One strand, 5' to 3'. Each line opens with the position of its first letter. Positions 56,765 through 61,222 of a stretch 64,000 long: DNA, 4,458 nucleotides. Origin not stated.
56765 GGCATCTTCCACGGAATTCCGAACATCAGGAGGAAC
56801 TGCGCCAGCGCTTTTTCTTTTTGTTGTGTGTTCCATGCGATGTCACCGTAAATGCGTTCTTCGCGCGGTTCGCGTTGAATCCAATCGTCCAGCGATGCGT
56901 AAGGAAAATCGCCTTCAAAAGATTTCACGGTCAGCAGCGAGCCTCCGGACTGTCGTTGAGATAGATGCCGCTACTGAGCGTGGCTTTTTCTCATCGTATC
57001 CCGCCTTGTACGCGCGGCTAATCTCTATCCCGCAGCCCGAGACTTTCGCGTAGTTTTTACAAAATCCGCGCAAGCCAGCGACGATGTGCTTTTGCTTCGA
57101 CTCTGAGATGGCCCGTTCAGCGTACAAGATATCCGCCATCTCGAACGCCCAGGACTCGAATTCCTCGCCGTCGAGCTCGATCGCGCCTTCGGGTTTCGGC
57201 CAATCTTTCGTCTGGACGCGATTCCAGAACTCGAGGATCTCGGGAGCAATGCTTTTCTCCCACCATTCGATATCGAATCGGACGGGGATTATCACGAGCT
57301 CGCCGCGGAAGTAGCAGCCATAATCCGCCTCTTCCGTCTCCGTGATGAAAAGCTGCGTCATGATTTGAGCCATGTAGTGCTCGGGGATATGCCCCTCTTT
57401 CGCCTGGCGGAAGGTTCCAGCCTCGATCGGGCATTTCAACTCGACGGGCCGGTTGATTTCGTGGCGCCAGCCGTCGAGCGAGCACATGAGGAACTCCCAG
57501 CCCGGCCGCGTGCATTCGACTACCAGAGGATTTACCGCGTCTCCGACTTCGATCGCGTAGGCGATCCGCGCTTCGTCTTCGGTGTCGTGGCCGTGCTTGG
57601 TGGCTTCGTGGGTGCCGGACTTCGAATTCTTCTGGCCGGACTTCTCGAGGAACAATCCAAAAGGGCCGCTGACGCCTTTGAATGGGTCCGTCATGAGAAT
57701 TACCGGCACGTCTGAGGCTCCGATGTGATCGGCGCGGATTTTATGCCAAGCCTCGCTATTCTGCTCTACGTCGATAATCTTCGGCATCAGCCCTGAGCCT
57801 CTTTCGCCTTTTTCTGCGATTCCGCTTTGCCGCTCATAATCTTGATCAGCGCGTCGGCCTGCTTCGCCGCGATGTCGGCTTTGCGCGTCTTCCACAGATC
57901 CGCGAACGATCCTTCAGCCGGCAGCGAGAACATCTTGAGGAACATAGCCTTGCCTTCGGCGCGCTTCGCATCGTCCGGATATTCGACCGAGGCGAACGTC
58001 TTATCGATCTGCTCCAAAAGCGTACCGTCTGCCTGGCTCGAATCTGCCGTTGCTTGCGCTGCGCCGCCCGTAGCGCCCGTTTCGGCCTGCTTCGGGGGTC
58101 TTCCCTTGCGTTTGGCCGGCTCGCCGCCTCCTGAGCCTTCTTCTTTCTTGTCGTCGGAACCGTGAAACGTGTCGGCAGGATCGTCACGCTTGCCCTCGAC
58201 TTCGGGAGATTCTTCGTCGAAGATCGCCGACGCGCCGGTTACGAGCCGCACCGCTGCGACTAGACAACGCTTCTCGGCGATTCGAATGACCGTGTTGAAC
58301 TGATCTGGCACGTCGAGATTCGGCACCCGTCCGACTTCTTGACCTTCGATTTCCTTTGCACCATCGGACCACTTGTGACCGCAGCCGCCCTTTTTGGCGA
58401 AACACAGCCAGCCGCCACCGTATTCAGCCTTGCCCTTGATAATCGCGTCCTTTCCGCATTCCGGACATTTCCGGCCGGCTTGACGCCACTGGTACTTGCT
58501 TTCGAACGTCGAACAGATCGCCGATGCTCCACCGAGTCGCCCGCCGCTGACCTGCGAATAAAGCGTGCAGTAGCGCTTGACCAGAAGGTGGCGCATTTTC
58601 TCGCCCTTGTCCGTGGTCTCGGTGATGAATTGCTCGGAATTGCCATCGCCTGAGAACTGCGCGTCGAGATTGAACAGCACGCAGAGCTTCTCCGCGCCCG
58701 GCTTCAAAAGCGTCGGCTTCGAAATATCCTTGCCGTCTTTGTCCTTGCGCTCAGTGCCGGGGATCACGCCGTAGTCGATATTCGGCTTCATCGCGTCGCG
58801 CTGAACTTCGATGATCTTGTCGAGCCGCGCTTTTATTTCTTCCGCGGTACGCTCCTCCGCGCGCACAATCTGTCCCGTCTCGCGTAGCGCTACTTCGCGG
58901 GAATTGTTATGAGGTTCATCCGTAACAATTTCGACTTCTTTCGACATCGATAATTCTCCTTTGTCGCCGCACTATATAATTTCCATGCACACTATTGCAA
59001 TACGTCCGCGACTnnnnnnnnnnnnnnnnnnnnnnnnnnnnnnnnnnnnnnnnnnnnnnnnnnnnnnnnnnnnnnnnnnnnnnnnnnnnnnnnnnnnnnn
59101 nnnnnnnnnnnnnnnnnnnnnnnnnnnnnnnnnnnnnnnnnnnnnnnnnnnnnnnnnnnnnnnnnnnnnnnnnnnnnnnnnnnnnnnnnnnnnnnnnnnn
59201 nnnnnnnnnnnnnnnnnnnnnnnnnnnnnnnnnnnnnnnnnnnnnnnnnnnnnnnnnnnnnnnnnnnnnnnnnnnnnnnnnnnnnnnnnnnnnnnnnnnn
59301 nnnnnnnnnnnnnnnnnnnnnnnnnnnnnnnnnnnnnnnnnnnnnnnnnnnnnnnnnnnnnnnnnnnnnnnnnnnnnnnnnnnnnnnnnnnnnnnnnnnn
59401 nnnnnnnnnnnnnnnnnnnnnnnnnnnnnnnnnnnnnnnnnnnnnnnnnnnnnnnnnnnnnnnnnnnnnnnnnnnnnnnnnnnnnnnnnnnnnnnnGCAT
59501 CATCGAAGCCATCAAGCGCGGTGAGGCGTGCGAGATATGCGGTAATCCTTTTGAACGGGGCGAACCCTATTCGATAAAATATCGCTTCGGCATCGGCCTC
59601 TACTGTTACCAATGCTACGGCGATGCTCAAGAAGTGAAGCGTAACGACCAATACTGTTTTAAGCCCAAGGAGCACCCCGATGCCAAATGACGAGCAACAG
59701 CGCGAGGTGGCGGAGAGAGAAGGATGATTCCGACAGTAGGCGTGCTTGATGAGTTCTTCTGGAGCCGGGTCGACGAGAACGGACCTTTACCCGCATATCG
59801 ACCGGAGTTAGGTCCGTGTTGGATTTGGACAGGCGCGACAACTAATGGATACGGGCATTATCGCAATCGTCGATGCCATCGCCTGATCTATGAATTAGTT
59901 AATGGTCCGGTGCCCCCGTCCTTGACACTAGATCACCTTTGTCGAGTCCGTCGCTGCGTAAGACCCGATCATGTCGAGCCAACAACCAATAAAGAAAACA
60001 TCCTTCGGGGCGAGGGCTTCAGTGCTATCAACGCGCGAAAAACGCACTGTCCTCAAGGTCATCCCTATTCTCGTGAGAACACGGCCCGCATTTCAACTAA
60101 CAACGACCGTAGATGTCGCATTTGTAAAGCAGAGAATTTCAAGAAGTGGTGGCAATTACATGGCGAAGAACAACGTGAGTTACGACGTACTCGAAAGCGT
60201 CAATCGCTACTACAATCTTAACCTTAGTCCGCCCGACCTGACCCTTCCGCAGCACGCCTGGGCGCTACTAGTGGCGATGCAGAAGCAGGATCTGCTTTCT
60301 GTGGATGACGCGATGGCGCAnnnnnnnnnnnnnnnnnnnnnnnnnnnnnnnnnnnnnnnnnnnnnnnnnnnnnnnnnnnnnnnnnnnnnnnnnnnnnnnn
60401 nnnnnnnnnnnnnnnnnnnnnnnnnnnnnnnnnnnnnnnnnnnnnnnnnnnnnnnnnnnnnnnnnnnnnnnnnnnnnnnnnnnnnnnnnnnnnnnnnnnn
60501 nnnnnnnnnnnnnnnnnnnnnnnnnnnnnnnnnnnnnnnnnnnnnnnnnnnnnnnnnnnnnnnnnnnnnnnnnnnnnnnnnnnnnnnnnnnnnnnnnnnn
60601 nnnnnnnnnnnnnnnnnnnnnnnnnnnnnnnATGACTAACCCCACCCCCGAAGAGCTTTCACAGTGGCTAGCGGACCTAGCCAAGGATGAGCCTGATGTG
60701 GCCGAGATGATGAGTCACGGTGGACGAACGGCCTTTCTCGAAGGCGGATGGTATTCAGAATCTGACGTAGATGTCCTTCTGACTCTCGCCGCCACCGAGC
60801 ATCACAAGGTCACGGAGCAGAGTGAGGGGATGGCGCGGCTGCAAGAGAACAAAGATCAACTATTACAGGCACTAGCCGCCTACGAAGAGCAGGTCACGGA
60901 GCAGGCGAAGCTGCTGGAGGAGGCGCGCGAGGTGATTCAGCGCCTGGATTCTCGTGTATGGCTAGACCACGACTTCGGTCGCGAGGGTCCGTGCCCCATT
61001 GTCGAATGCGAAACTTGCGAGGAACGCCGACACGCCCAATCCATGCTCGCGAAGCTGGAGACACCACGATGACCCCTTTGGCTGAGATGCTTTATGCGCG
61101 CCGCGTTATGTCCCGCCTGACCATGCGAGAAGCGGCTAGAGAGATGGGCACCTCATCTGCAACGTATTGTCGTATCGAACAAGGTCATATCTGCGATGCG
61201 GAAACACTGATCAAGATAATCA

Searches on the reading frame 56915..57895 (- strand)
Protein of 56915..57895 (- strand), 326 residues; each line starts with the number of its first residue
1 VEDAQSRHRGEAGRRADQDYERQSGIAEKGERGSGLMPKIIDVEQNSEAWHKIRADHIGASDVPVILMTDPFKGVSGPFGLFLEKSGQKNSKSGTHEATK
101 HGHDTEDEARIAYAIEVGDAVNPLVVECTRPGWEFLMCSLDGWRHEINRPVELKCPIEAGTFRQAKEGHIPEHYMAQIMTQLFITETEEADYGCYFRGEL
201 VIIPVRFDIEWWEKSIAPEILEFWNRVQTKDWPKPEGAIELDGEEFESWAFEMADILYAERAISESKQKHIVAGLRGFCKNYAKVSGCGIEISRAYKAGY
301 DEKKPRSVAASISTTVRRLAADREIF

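Call 30: search_protein_families(library=pfam, proteins=[window:56915-57895:-], max_evalue=0.01)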
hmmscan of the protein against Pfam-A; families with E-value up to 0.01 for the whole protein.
window:56915-57895:- (326 aa): 1 family
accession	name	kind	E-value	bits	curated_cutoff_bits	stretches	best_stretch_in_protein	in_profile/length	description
PF09588.16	YqaJ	-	5e-22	79.2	22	1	50-187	2-149/150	YqaJ-like viral recombinase domain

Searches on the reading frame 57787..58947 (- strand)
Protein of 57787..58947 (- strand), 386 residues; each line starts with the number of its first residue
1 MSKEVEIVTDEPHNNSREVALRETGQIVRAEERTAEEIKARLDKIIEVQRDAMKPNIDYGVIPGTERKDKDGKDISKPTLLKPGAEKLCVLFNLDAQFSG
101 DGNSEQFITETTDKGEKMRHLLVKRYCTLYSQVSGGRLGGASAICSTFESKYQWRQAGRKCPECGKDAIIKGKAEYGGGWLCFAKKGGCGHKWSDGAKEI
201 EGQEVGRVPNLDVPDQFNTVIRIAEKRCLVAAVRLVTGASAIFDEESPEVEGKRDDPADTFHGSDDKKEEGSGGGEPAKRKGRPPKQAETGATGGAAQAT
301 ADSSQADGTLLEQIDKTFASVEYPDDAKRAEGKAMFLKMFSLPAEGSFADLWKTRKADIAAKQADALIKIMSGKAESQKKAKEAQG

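Call 30: search_protein_families(library=pfam, proteins=[window:57787-58947:-], max_evalue=0.01)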
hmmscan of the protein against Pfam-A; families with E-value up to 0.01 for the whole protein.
window:57787-58947:- (386 aa): 1 family
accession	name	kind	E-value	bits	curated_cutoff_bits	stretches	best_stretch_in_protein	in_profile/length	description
PF09180.16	ProRS-C_1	-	0.0051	17.4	31.5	0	96-168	16-61/71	Prolyl-tRNA synthetase, C-terminal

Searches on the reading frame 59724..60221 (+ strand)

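Call 90: search_protein_families(library=pfam, proteins=[window:59724-60221:+], max_evalue=0.05)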
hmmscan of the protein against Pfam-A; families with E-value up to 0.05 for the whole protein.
window:59724-60221:+ (165 aa): 1 family
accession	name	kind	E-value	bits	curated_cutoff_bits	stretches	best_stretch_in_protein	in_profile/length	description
PF13392.12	HNH_3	-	3.7e-11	42.9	24.8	1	50-92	2-44/46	HNH endonuclease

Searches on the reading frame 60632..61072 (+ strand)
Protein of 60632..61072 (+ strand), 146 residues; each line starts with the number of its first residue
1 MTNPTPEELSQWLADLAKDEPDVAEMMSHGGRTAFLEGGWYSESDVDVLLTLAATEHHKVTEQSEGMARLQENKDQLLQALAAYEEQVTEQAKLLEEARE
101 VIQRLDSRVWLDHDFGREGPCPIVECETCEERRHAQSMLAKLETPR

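Call 90: search_protein_families(library=pfam, proteins=[window:60632-61072:+], max_evalue=0.05)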
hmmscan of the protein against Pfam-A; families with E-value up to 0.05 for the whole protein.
window:60632-61072:+ (146 aa): 2 families
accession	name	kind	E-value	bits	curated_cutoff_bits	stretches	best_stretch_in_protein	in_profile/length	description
PF25541.1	TBCA_PH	-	0.011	15.9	27.8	1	42-96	3-60/139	PH domain-containing proteins, TBCA domain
PF25764.1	KIF21A_4th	-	0.017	15.2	33.1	1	54-107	57-111/183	KIF21A-like domain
